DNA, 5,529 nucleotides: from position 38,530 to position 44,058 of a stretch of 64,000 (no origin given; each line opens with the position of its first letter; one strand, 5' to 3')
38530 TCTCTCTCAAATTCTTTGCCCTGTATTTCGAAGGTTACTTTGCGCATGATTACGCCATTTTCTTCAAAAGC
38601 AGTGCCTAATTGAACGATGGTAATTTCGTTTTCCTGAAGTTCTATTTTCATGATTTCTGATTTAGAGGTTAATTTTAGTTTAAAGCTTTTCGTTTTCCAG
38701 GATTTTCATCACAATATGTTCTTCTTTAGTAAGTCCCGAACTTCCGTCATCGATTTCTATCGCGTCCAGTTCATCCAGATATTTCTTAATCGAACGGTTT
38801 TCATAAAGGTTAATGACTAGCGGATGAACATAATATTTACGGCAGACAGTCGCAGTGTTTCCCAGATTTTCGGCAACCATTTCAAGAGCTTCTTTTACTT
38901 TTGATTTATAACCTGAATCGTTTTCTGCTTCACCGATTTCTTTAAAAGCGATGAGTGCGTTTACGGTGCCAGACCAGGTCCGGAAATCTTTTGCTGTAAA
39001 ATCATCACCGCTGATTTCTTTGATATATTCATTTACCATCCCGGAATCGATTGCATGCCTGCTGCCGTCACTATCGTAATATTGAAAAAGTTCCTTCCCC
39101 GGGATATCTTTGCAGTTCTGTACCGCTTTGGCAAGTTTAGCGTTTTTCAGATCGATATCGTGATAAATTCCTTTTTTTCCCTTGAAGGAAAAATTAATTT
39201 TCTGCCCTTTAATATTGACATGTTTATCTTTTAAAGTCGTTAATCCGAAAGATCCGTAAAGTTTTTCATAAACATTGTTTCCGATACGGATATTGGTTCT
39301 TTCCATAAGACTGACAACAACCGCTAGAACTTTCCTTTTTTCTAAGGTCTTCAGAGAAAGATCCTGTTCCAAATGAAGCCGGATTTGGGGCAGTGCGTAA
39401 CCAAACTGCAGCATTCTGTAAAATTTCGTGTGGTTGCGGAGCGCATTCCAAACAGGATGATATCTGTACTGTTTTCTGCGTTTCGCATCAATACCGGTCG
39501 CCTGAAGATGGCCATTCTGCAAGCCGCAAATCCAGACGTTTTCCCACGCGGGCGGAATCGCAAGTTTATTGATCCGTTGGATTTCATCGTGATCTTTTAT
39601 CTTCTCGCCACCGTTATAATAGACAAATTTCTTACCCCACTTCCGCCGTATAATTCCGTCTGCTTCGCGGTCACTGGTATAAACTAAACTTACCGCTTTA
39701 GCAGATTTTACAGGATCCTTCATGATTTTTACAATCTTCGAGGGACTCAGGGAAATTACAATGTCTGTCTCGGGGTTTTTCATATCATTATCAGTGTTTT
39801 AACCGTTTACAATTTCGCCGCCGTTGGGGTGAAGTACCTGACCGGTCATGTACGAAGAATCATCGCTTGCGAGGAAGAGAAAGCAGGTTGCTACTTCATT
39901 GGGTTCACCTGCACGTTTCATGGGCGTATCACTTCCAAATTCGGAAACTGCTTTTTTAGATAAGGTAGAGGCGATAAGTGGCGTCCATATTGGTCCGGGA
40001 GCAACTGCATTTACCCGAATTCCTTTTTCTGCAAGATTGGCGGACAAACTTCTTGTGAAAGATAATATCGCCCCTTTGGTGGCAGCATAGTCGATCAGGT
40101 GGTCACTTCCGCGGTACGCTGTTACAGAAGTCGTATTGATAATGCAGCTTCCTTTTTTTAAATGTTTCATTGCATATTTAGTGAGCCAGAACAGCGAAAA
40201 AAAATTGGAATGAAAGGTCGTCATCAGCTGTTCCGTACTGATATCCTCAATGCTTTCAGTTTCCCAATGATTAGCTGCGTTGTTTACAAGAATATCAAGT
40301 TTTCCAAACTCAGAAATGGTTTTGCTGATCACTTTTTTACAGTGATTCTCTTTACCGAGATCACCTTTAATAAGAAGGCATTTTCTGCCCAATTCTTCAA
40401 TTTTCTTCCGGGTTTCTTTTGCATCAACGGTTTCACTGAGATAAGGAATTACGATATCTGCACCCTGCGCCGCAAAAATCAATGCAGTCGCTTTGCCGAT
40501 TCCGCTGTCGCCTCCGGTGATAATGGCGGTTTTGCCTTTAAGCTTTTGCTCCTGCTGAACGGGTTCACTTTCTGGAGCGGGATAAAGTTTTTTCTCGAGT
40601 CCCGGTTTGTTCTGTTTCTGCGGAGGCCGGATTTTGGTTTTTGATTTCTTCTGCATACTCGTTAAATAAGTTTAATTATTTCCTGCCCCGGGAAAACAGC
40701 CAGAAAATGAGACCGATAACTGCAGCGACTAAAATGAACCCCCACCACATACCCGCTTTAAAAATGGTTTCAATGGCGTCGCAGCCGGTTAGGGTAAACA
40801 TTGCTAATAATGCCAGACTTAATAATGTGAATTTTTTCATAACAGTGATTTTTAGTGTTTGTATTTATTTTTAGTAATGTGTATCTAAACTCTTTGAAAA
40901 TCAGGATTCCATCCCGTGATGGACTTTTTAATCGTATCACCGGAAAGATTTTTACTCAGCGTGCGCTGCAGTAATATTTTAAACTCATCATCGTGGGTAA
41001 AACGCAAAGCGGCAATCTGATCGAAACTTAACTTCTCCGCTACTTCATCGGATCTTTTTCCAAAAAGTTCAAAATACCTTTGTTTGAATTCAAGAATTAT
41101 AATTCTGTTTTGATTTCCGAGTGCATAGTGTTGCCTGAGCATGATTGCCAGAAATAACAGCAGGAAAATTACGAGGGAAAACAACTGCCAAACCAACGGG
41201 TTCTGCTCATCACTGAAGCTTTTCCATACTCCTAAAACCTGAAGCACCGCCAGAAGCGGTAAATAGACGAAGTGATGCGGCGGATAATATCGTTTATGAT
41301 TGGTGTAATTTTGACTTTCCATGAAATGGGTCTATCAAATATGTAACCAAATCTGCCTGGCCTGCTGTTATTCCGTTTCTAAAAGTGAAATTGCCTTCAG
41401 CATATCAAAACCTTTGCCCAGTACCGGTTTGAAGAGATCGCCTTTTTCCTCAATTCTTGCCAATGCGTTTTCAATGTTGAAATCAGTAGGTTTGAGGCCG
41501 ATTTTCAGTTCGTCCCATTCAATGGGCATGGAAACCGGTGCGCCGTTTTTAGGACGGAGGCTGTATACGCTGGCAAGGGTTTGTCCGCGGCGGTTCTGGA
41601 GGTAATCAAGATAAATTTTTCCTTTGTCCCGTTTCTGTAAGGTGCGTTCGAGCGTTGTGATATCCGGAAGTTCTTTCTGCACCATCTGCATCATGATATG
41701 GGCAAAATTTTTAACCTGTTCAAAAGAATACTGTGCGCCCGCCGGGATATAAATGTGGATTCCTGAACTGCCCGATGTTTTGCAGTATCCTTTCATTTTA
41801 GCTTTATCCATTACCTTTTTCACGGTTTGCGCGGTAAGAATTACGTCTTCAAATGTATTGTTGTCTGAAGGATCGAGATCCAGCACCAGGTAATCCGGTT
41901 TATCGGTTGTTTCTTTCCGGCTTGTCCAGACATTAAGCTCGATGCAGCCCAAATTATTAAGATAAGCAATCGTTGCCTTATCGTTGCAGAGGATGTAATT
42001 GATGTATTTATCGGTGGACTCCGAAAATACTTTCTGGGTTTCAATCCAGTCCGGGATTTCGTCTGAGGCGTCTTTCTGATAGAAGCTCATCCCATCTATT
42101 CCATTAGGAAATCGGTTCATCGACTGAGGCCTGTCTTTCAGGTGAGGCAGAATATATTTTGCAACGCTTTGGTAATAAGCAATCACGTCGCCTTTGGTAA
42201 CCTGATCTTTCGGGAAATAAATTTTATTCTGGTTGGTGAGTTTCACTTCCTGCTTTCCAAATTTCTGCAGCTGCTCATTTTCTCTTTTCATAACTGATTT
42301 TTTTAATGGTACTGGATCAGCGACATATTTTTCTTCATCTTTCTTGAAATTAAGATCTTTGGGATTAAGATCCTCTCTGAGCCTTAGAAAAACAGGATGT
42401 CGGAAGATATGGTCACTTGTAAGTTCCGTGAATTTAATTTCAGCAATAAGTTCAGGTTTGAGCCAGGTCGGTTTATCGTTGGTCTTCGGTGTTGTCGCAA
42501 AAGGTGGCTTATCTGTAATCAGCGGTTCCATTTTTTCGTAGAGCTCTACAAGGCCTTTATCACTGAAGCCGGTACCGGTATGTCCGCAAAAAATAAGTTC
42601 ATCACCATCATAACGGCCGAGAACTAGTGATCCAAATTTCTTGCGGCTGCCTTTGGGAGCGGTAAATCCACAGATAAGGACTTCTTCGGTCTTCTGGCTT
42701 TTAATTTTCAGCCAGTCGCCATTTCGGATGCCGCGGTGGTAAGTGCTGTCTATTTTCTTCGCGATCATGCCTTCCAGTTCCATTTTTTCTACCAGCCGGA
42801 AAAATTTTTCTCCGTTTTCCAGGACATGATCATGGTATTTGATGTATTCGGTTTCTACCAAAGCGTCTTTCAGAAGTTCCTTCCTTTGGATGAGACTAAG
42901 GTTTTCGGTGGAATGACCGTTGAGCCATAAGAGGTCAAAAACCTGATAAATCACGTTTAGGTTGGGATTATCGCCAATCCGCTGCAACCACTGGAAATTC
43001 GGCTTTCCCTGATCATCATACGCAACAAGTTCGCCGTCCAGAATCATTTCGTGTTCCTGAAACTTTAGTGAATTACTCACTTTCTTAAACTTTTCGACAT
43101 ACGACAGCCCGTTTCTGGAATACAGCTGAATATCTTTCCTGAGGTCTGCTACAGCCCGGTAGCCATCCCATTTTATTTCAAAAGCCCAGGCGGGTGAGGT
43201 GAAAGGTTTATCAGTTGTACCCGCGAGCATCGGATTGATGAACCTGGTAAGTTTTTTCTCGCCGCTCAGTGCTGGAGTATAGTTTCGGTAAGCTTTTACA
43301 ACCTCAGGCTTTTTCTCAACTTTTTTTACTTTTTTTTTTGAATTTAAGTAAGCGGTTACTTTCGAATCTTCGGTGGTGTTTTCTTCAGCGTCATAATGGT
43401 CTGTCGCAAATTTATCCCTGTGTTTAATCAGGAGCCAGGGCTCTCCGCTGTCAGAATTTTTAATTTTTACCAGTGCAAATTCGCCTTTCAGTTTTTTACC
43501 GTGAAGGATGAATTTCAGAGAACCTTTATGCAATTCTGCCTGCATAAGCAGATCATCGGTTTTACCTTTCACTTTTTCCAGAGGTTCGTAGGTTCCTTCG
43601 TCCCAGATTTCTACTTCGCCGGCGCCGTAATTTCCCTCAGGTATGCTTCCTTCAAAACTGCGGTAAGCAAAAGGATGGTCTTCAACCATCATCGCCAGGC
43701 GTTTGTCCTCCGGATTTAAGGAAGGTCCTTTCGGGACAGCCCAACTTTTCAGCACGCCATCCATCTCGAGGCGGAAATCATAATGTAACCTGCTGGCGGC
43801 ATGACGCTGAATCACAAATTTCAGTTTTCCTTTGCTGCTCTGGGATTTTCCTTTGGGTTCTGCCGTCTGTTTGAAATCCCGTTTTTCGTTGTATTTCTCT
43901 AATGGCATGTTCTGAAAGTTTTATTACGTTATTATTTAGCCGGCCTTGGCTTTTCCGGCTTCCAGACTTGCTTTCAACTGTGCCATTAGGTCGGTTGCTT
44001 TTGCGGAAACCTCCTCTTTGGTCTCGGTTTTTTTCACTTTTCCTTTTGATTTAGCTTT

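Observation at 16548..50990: Candidate sigma-54-type general-stress/NHEJ regulon marked by a GG-N8-TTG promoter motif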

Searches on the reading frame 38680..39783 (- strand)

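Call 7: search_protein_families(library=pfam, proteins=[window:38680-39783:-])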
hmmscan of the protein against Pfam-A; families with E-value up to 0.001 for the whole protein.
window:38680-39783:- (367 aa): 2 families
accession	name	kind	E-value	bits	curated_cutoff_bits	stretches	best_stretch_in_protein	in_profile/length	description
PF01028.25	Topoisom_I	-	2.6e-38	132.1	23.7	1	115-329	7-212/228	Eukaryotic DNA topoisomerase I, catalytic core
PF21338.2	Top1B_N_bact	-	1.1e-21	76.7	27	1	53-99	2-49/49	Bacterial DNA topoisomerase IB, N-terminal domain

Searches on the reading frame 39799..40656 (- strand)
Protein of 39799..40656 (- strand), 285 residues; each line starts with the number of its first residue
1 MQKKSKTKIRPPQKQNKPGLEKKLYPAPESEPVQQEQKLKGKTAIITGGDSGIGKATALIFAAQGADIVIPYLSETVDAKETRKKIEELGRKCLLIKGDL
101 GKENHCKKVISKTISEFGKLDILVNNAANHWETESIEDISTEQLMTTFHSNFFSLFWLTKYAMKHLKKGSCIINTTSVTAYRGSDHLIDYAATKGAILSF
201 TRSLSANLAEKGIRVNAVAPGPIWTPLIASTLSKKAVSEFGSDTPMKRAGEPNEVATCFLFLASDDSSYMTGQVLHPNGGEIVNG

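Call 7: search_protein_families(library=pfam, proteins=[window:39799-40656:-])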
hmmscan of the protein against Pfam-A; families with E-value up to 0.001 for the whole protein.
window:39799-40656:- (285 aa): 4 families
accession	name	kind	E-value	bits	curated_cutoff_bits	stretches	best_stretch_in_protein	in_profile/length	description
PF13561.12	adh_short_C2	-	4e-62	210.3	27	1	50-280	5-234/236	Enoyl-(Acyl carrier protein) reductase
PF00106.31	adh_short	-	7.9e-48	163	26.6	1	42-232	1-191/195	short chain dehydrogenase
PF08659.16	KR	-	1.1e-10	42.2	22.6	1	43-205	2-164/180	KR domain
PF23441.1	SDR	-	8.3e-06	25.8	27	1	37-280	3-254/258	SDR-like rossmann domain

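Call 80: search_protein_families(library=ncbifam, proteins=[window:39799-40656:-], max_evalue=0.01)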
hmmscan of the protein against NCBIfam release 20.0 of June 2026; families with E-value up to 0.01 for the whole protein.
window:39799-40656:- (285 aa): 234 families (the best 25 are shown)
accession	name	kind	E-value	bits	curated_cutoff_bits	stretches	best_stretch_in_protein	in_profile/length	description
NF005214.0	PRK06701.1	subfamily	3.6e-118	394.1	413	1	2-284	7-292/293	SDR family oxidoreductase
NF004782.0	PRK06128.1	equivalog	1.1e-87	293.9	481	1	11-282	23-298/300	SDR family oxidoreductase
NF005939.0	PRK07985.1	equivalog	2e-82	276.4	538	1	10-281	16-291/294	SDR family oxidoreductase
NF005559.1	PRK07231.1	subfamily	1.2e-61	208.4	215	1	39-282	2-248/249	glucose 1-dehydrogenase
NF004791.0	PRK06138.1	equivalog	8.3e-57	192.4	312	1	37-282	1-250/252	SDR family oxidoreductase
NF052558.1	MBtsdlDhBudC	equivalog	1.4e-56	191.8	270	1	40-281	2-241/250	meso-2,3-butanediol dehydrogenase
TIGR01830.1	3oxo_ACP_reduc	equivalog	8.6e-55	186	297.75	1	44-280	1-237/239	3-oxoacyl-[acyl-carrier-protein] reductase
NF009384.0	PRK12743.1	equivalog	1.1e-52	178.8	264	1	40-280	5-246/258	SDR family oxidoreductase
NF004198.0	PRK05653.1-3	equivalog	1.3e-52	178.8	296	1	37-282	3-247/248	3-oxoacyl-ACP reductase FabG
NF006070.0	PRK08213.1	subfamily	1.3e-52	178.8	279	1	33-281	4-256/259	gluconate 5-dehydrogenase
NF009468.0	PRK12826.1-4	equivalog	2.3e-52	178.2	318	1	37-283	3-249/256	SDR family oxidoreductase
NF004818.0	PRK06172.1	equivalog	2.9e-52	177.5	336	1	37-282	3-251/253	SDR family oxidoreductase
NF006493.1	PRK08936.1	subfamily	1.3e-51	175.4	420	1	37-280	3-249/261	glucose-1-dehydrogenase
NF009466.0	PRK12826.1-2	subfamily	2.3e-51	174.6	222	1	42-283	4-246/248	3-oxoacyl-ACP reductase FabG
NF005681.0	PRK07478.1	subfamily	2.8e-50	171.1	267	1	37-282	2-250/254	SDR family oxidoreductase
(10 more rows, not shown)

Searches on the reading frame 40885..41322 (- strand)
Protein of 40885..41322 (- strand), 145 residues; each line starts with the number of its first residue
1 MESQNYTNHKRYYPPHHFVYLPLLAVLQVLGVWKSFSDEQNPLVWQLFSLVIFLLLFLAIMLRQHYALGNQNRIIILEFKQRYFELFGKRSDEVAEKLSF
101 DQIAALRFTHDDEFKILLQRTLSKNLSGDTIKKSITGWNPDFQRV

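Call 6: search_protein_families(library=pfam, proteins=[window:40885-41322:-])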
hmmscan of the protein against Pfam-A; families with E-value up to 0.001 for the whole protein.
window:40885-41322:- (145 aa): 1 family
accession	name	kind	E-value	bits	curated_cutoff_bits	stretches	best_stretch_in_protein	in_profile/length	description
PF20136.4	DUF6526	-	1e-48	165.5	23.7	1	1-145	1-145/145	Family of unknown function (DUF6526)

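Call 80: search_protein_families(library=ncbifam, proteins=[window:40885-41322:-], max_evalue=0.01)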
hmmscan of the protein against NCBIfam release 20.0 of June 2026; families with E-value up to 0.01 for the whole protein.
window:40885-41322:- (145 aa): 0 families

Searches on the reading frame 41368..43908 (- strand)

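Call 6: search_protein_families(library=pfam, proteins=[window:41368-43908:-])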
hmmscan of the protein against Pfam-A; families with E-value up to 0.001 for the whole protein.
window:41368-43908:- (846 aa): 5 families
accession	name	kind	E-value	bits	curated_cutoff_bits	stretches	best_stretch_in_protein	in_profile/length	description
PF21686.3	LigD_Prim-Pol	-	3.4e-89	299.2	27.4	1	571-826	1-254/254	LigD, primase-polymerase domain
PF13298.12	LigD_N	-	7.9e-44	148.6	31.1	1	34-148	1-107/107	DNA Ligase D 3'-phosphoesterase domain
PF01068.26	DNA_ligase_A_M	-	4.7e-31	108.5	26.2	1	226-403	1-204/204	ATP dependent DNA ligase domain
PF04679.21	DNA_ligase_A_C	-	9.5e-29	100.1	27.5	1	422-513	2-93/94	ATP dependent DNA ligase C terminal region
PF01896.25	DNA_primase_S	-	0.00019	22.3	26.8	1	677-798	2-163/163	DNA primase small subunit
